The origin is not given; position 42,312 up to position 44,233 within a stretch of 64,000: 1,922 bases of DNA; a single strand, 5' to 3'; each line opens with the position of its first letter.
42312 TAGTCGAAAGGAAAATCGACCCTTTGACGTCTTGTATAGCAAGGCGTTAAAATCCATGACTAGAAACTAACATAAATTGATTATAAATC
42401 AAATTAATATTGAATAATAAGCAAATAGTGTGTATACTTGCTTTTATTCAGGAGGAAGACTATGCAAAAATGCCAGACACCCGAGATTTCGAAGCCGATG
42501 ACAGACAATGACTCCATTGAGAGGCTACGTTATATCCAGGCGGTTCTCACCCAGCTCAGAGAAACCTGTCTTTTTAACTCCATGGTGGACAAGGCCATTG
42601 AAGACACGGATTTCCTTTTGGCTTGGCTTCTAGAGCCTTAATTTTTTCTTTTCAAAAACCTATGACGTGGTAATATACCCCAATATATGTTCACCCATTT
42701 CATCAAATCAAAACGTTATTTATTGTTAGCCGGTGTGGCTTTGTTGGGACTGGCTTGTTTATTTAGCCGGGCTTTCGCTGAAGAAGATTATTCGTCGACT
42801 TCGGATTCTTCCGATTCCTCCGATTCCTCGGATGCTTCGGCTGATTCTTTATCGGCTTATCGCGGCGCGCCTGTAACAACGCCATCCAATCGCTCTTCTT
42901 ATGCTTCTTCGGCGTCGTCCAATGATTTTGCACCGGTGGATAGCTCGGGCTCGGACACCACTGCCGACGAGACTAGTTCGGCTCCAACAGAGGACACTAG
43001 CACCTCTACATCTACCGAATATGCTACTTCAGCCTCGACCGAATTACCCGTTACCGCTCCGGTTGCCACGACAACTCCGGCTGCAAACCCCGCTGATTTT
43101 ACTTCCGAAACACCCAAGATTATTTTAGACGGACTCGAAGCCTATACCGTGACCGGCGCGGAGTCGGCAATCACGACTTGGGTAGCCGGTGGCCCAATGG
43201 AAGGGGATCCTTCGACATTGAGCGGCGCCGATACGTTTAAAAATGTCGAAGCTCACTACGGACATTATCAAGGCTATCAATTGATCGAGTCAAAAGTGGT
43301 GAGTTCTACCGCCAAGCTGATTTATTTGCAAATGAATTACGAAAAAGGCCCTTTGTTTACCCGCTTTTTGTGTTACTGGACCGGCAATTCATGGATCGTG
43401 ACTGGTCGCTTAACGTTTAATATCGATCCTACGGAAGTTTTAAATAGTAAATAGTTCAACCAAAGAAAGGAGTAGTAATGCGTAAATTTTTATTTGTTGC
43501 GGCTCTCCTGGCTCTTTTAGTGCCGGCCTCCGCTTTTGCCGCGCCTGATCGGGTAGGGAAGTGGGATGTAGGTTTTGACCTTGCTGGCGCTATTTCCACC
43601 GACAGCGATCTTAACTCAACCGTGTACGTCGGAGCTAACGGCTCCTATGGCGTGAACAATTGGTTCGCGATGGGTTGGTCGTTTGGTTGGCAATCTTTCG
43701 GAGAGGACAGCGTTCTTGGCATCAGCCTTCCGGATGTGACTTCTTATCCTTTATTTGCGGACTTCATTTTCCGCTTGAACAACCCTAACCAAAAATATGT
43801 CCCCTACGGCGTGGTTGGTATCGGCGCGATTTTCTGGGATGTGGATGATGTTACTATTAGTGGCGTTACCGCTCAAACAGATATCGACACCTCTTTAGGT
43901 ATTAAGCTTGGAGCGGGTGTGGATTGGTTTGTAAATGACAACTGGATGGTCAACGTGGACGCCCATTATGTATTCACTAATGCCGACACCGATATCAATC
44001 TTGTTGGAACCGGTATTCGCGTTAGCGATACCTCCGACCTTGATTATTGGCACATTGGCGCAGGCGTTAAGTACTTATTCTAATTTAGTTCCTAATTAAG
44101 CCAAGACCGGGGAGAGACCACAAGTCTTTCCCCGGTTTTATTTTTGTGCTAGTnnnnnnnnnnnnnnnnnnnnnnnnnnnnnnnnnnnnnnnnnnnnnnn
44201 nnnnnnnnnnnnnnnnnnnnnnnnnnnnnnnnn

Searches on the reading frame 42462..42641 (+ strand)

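Call 10: search_protein_families(library=pfam, proteins=[window:42462-42641:+])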
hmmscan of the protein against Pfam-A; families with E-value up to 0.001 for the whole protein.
window:42462-42641:+ (59 aa): 0 families

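Call 68: search_protein_families(library=pfam, proteins=[L079:3-3128:-, L089:2-3277:-, L104:2-3190:-, L113:1-2670:-, L106:920-3295:-, L084:588-2783:-, L093:985-3066:-, L144:1593-3188:-, L142:1687-3330:-, L108:1557-3164:-], max_evalue=0.001)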
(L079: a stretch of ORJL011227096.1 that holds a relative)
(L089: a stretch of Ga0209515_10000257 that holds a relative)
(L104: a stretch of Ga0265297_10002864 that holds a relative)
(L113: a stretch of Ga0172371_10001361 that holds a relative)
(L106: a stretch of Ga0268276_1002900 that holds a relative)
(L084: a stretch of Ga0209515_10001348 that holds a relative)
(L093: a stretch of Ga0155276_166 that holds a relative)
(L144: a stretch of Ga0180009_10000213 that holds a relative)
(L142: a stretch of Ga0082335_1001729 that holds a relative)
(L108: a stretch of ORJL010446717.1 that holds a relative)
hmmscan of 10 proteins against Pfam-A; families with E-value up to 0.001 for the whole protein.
L079:3-3128:- (1042 aa): 1 family
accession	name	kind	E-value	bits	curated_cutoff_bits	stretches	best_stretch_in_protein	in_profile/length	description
PF05593.20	RHS_repeat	-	1.7e-09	38.3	22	0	436-471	1-37/38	RHS Repeat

L089:2-3277:- (1092 aa): 0 families

L104:2-3190:- (1063 aa): 1 family
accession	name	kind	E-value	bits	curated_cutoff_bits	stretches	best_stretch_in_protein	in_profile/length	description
PF05593.20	RHS_repeat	-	2.4e-15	56.9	22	0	446-470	2-30/38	RHS Repeat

L113:1-2670:- (890 aa): 3 families
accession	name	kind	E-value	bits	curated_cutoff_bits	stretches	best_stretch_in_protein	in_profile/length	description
PF05593.20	RHS_repeat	-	3.1e-76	251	22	10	468-502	1-35/38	RHS Repeat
PF20148.4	DUF6531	-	5.4e-22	78.4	24.1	1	314-389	1-74/74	Domain of unknown function (DUF6531)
PF25023.1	TEN_YD-shell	-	3.9e-06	25.7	50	0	557-677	28-148/909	Teneurin YD-shell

L106:920-3295:- (792 aa): 9 families
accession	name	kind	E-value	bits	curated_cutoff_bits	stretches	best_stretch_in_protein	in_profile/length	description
PF17191.10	RecG_wedge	-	1.5e-31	109.6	23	1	99-261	1-159/162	RecG wedge domain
PF00271.37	Helicase_C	-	9.5e-26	90.7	23.5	1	598-681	24-110/110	Helicase conserved C-terminal domain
PF00270.35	DEAD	-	6.2e-23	81.8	26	1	356-517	1-164/167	DEAD/DEAH box helicase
PF19833.4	RecG_dom3_C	-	3.4e-15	56.3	26.8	1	707-787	1-82/87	ATP-dependent DNA helicase RecG, domain 3, C-terminal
PF01336.31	tRNA_anti-codon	-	3.8e-10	40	27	1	152-224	2-74/75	OB-fold nucleic acid binding domain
PF04851.21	ResIII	-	1.4e-08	35.3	22.5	1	353-512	2-162/164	Type III restriction enzyme, res subunit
PF07517.20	SecA_DEAD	-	0.00012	21.9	24.6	1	380-451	95-166/290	SecA DEAD-like domain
PF22590.2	Cas3-like_C_2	-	0.00014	22.6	27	1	594-679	14-103/106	CRISPR-associated nuclease/helicase Cas3, C-terminal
PF13742.12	tRNA_anti_2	-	0.00043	20.9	27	0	149-214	20-83/95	OB-fold nucleic acid binding domain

L084:588-2783:- (732 aa): 1 family
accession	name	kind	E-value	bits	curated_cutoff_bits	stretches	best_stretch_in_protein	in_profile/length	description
PF03030.21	H_PPase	-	4.3e-252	838.9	29.7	1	24-686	1-644/645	Inorganic H+ pyrophosphatase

L093:985-3066:- (694 aa): 3 families
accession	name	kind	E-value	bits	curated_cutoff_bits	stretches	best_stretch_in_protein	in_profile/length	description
PF00593.30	TonB_dep_Rec_b-barrel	-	3.2e-31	110.1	27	1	222-659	19-436/436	TonB dependent receptor-like, beta-barrel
PF07715.20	Plug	-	1e-22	81.1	23.9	1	84-192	3-107/107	TonB-dependent Receptor Plug Domain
PF14905.12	OMP_b-brl_3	-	1.2e-06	28.3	27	1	423-663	152-377/408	Outer membrane protein beta-barrel family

L144:1593-3188:- (532 aa): 1 family
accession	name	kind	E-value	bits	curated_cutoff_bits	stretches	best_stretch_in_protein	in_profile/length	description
PF07494.17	Reg_prop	-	0.00036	20.8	20.4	0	98-115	6-23/24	Two component regulator propeller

L142:1687-3330:- (548 aa): 2 families
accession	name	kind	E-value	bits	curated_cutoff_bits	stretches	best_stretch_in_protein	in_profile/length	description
PF00780.28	CNH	-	1.9e-06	28.4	26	0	193-219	3-30/255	CNH domain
PF21544.3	PorZ_N_b_propeller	-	1.2e-05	26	27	0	280-349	75-141/154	TSS9, PorZ, N-terminal beta-propeller domain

L108:1557-3164:- (536 aa): 0 families

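Call 81: search_protein_families(library=pfam, proteins=[L067:8637-9188:+, L073:718-1164:+])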
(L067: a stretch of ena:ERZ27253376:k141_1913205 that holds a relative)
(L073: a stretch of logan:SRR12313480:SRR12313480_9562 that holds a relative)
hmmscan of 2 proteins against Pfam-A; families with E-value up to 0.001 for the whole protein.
L067:8637-9188:+ (184 aa): 7 families
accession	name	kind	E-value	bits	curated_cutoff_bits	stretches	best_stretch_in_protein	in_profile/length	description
PF01381.28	HTH_3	-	2.3e-10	40.8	23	1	8-62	1-55/55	Helix-turn-helix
PF12844.13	HTH_19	-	1.5e-09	38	30.2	1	5-62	1-58/64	Helix-turn-helix domain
PF07883.17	Cupin_2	-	3.8e-09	36.6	27.2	1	110-178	3-69/70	Cupin domain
PF13443.12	HTH_26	-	1.2e-08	35.5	22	1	7-64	1-59/63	Cro/C1-type HTH DNA-binding domain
PF13560.12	HTH_31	-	8.4e-08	32.9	27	1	4-56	2-55/64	Helix-turn-helix domain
PF13744.12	HTH_37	-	5.4e-05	23.4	27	1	4-59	19-75/80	Helix-turn-helix domain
PF13413.12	HTH_25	-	0.00059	20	24.6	0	8-41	2-35/62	Helix-turn-helix domain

L073:718-1164:+ (148 aa): 2 families
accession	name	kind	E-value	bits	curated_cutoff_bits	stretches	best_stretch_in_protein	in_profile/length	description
PF05635.17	23S_rRNA_IVP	-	1.5e-37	128.5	33.8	1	33-136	1-106/106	23S rRNA-intervening sequence protein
PF22296.2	bAvd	-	4.2e-05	24.4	40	1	39-140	5-106/107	bAvd-like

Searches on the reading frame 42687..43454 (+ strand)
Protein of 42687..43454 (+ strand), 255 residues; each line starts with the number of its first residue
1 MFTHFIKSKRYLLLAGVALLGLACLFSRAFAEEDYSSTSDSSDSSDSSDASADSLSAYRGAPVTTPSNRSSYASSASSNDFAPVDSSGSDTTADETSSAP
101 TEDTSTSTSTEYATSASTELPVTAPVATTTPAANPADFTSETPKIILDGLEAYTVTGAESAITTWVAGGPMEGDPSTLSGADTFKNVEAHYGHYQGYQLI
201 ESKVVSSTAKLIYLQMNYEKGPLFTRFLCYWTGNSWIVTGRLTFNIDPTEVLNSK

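Call 10: search_protein_families(library=pfam, proteins=[window:42687-43454:+])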
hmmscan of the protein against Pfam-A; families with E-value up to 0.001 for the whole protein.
window:42687-43454:+ (255 aa): 0 families

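Call 68: search_protein_families(library=pfam, proteins=[L079:3-3128:-, L089:2-3277:-, L104:2-3190:-, L113:1-2670:-, L106:920-3295:-, L084:588-2783:-, L093:985-3066:-, L144:1593-3188:-, L142:1687-3330:-, L108:1557-3164:-], max_evalue=0.001)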
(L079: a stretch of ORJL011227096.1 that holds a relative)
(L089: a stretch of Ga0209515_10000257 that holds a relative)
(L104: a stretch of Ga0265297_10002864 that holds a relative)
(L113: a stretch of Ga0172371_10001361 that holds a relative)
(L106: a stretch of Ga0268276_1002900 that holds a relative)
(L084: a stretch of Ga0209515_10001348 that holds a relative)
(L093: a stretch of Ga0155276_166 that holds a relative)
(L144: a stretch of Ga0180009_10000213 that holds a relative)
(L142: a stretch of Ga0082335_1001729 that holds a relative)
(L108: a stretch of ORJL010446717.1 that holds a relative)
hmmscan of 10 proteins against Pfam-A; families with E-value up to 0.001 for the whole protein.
L079:3-3128:- (1042 aa): 1 family
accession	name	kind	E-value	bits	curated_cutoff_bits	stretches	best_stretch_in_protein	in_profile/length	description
PF05593.20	RHS_repeat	-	1.7e-09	38.3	22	0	436-471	1-37/38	RHS Repeat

L089:2-3277:- (1092 aa): 0 families

L104:2-3190:- (1063 aa): 1 family
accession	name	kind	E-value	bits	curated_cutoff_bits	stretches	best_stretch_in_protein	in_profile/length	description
PF05593.20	RHS_repeat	-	2.4e-15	56.9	22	0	446-470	2-30/38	RHS Repeat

L113:1-2670:- (890 aa): 3 families
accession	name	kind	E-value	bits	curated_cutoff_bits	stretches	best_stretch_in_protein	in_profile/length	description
PF05593.20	RHS_repeat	-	3.1e-76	251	22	10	468-502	1-35/38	RHS Repeat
PF20148.4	DUF6531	-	5.4e-22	78.4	24.1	1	314-389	1-74/74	Domain of unknown function (DUF6531)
PF25023.1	TEN_YD-shell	-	3.9e-06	25.7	50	0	557-677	28-148/909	Teneurin YD-shell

L106:920-3295:- (792 aa): 9 families
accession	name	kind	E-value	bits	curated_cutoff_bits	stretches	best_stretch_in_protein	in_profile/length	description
PF17191.10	RecG_wedge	-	1.5e-31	109.6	23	1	99-261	1-159/162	RecG wedge domain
PF00271.37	Helicase_C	-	9.5e-26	90.7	23.5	1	598-681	24-110/110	Helicase conserved C-terminal domain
PF00270.35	DEAD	-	6.2e-23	81.8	26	1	356-517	1-164/167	DEAD/DEAH box helicase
PF19833.4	RecG_dom3_C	-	3.4e-15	56.3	26.8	1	707-787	1-82/87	ATP-dependent DNA helicase RecG, domain 3, C-terminal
PF01336.31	tRNA_anti-codon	-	3.8e-10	40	27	1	152-224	2-74/75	OB-fold nucleic acid binding domain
PF04851.21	ResIII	-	1.4e-08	35.3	22.5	1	353-512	2-162/164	Type III restriction enzyme, res subunit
PF07517.20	SecA_DEAD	-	0.00012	21.9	24.6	1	380-451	95-166/290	SecA DEAD-like domain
PF22590.2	Cas3-like_C_2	-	0.00014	22.6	27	1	594-679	14-103/106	CRISPR-associated nuclease/helicase Cas3, C-terminal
PF13742.12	tRNA_anti_2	-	0.00043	20.9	27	0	149-214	20-83/95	OB-fold nucleic acid binding domain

L084:588-2783:- (732 aa): 1 family
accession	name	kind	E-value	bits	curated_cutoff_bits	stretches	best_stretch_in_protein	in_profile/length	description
PF03030.21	H_PPase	-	4.3e-252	838.9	29.7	1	24-686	1-644/645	Inorganic H+ pyrophosphatase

L093:985-3066:- (694 aa): 3 families
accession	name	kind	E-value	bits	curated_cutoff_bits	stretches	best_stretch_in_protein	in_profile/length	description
PF00593.30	TonB_dep_Rec_b-barrel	-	3.2e-31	110.1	27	1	222-659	19-436/436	TonB dependent receptor-like, beta-barrel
PF07715.20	Plug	-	1e-22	81.1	23.9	1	84-192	3-107/107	TonB-dependent Receptor Plug Domain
PF14905.12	OMP_b-brl_3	-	1.2e-06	28.3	27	1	423-663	152-377/408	Outer membrane protein beta-barrel family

L144:1593-3188:- (532 aa): 1 family
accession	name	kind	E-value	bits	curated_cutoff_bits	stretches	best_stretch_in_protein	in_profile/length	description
PF07494.17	Reg_prop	-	0.00036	20.8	20.4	0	98-115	6-23/24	Two component regulator propeller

L142:1687-3330:- (548 aa): 2 families
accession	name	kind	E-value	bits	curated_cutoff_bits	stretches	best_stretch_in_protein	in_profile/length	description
PF00780.28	CNH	-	1.9e-06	28.4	26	0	193-219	3-30/255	CNH domain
PF21544.3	PorZ_N_b_propeller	-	1.2e-05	26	27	0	280-349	75-141/154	TSS9, PorZ, N-terminal beta-propeller domain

L108:1557-3164:- (536 aa): 0 families

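Call 81: search_protein_families(library=pfam, proteins=[L067:8637-9188:+, L073:718-1164:+])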
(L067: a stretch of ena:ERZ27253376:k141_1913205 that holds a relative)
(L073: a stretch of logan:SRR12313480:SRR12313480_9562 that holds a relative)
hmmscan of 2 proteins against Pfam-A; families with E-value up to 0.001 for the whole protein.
L067:8637-9188:+ (184 aa): 7 families
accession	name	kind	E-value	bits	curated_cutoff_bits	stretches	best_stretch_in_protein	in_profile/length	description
PF01381.28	HTH_3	-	2.3e-10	40.8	23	1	8-62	1-55/55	Helix-turn-helix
PF12844.13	HTH_19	-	1.5e-09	38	30.2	1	5-62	1-58/64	Helix-turn-helix domain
PF07883.17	Cupin_2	-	3.8e-09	36.6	27.2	1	110-178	3-69/70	Cupin domain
PF13443.12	HTH_26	-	1.2e-08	35.5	22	1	7-64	1-59/63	Cro/C1-type HTH DNA-binding domain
PF13560.12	HTH_31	-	8.4e-08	32.9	27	1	4-56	2-55/64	Helix-turn-helix domain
PF13744.12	HTH_37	-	5.4e-05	23.4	27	1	4-59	19-75/80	Helix-turn-helix domain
PF13413.12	HTH_25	-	0.00059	20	24.6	0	8-41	2-35/62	Helix-turn-helix domain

L073:718-1164:+ (148 aa): 2 families
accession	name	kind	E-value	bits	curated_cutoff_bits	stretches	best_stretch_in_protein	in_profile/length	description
PF05635.17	23S_rRNA_IVP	-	1.5e-37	128.5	33.8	1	33-136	1-106/106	23S rRNA-intervening sequence protein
PF22296.2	bAvd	-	4.2e-05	24.4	40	1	39-140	5-106/107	bAvd-like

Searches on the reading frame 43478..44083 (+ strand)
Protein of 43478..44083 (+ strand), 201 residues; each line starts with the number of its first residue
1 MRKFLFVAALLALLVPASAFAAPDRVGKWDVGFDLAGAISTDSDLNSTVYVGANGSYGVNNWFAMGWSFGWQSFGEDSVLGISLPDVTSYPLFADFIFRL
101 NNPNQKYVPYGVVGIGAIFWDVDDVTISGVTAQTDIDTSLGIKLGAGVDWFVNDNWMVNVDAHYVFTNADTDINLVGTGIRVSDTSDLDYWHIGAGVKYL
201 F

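Call 10: search_protein_families(library=pfam, proteins=[window:43478-44083:+])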
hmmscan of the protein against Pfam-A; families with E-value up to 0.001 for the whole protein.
window:43478-44083:+ (201 aa): 2 families
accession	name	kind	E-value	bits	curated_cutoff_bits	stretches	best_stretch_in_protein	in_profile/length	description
PF13505.12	OMP_b-brl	-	2.3e-15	57.6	28.7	1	8-201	2-175/175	Outer membrane protein beta-barrel domain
PF03922.20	OmpW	-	1.8e-07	31.7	24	1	103-201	96-195/195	OmpW family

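Call 68: search_protein_families(library=pfam, proteins=[L079:3-3128:-, L089:2-3277:-, L104:2-3190:-, L113:1-2670:-, L106:920-3295:-, L084:588-2783:-, L093:985-3066:-, L144:1593-3188:-, L142:1687-3330:-, L108:1557-3164:-], max_evalue=0.001)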
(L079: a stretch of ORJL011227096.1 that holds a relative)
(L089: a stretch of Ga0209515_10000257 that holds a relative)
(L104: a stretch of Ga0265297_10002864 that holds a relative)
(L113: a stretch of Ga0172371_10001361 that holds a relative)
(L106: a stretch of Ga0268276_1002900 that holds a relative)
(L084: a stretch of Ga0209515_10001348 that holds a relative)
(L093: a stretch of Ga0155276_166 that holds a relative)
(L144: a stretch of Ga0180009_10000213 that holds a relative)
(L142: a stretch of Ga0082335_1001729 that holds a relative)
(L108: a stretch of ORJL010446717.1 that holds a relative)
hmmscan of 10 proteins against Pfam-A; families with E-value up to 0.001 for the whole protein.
L079:3-3128:- (1042 aa): 1 family
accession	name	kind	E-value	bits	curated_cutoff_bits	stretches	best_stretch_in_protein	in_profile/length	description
PF05593.20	RHS_repeat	-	1.7e-09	38.3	22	0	436-471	1-37/38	RHS Repeat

L089:2-3277:- (1092 aa): 0 families

L104:2-3190:- (1063 aa): 1 family
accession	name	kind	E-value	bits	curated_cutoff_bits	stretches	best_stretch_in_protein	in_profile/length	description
PF05593.20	RHS_repeat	-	2.4e-15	56.9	22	0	446-470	2-30/38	RHS Repeat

L113:1-2670:- (890 aa): 3 families
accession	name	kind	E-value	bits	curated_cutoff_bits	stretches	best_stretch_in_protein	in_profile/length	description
PF05593.20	RHS_repeat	-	3.1e-76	251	22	10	468-502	1-35/38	RHS Repeat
PF20148.4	DUF6531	-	5.4e-22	78.4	24.1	1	314-389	1-74/74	Domain of unknown function (DUF6531)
PF25023.1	TEN_YD-shell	-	3.9e-06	25.7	50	0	557-677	28-148/909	Teneurin YD-shell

L106:920-3295:- (792 aa): 9 families
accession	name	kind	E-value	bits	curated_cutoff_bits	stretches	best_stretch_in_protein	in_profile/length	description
PF17191.10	RecG_wedge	-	1.5e-31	109.6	23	1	99-261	1-159/162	RecG wedge domain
PF00271.37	Helicase_C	-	9.5e-26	90.7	23.5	1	598-681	24-110/110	Helicase conserved C-terminal domain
PF00270.35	DEAD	-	6.2e-23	81.8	26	1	356-517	1-164/167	DEAD/DEAH box helicase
PF19833.4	RecG_dom3_C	-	3.4e-15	56.3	26.8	1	707-787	1-82/87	ATP-dependent DNA helicase RecG, domain 3, C-terminal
PF01336.31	tRNA_anti-codon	-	3.8e-10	40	27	1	152-224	2-74/75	OB-fold nucleic acid binding domain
PF04851.21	ResIII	-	1.4e-08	35.3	22.5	1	353-512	2-162/164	Type III restriction enzyme, res subunit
PF07517.20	SecA_DEAD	-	0.00012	21.9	24.6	1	380-451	95-166/290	SecA DEAD-like domain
PF22590.2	Cas3-like_C_2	-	0.00014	22.6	27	1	594-679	14-103/106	CRISPR-associated nuclease/helicase Cas3, C-terminal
PF13742.12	tRNA_anti_2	-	0.00043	20.9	27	0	149-214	20-83/95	OB-fold nucleic acid binding domain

L084:588-2783:- (732 aa): 1 family
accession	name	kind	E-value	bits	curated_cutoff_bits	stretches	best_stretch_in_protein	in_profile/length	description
PF03030.21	H_PPase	-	4.3e-252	838.9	29.7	1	24-686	1-644/645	Inorganic H+ pyrophosphatase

L093:985-3066:- (694 aa): 3 families
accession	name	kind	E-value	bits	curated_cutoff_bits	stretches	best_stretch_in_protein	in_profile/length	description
PF00593.30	TonB_dep_Rec_b-barrel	-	3.2e-31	110.1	27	1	222-659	19-436/436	TonB dependent receptor-like, beta-barrel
PF07715.20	Plug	-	1e-22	81.1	23.9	1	84-192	3-107/107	TonB-dependent Receptor Plug Domain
PF14905.12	OMP_b-brl_3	-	1.2e-06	28.3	27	1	423-663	152-377/408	Outer membrane protein beta-barrel family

L144:1593-3188:- (532 aa): 1 family
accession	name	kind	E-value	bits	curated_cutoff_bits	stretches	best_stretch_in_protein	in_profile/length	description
PF07494.17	Reg_prop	-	0.00036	20.8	20.4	0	98-115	6-23/24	Two component regulator propeller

L142:1687-3330:- (548 aa): 2 families
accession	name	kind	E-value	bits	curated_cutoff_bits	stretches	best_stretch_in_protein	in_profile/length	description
PF00780.28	CNH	-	1.9e-06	28.4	26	0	193-219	3-30/255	CNH domain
PF21544.3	PorZ_N_b_propeller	-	1.2e-05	26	27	0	280-349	75-141/154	TSS9, PorZ, N-terminal beta-propeller domain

L108:1557-3164:- (536 aa): 0 families

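Call 81: search_protein_families(library=pfam, proteins=[L067:8637-9188:+, L073:718-1164:+])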
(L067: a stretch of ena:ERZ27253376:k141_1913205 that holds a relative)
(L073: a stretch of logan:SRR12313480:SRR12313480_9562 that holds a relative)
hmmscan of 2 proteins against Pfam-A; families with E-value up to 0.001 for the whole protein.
L067:8637-9188:+ (184 aa): 7 families
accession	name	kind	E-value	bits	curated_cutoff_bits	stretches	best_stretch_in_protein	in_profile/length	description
PF01381.28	HTH_3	-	2.3e-10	40.8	23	1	8-62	1-55/55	Helix-turn-helix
PF12844.13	HTH_19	-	1.5e-09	38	30.2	1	5-62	1-58/64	Helix-turn-helix domain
PF07883.17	Cupin_2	-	3.8e-09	36.6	27.2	1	110-178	3-69/70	Cupin domain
PF13443.12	HTH_26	-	1.2e-08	35.5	22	1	7-64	1-59/63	Cro/C1-type HTH DNA-binding domain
PF13560.12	HTH_31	-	8.4e-08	32.9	27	1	4-56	2-55/64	Helix-turn-helix domain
PF13744.12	HTH_37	-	5.4e-05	23.4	27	1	4-59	19-75/80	Helix-turn-helix domain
PF13413.12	HTH_25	-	0.00059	20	24.6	0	8-41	2-35/62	Helix-turn-helix domain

L073:718-1164:+ (148 aa): 2 families
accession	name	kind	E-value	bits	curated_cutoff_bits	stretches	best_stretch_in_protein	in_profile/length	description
PF05635.17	23S_rRNA_IVP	-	1.5e-37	128.5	33.8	1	33-136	1-106/106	23S rRNA-intervening sequence protein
PF22296.2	bAvd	-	4.2e-05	24.4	40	1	39-140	5-106/107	bAvd-like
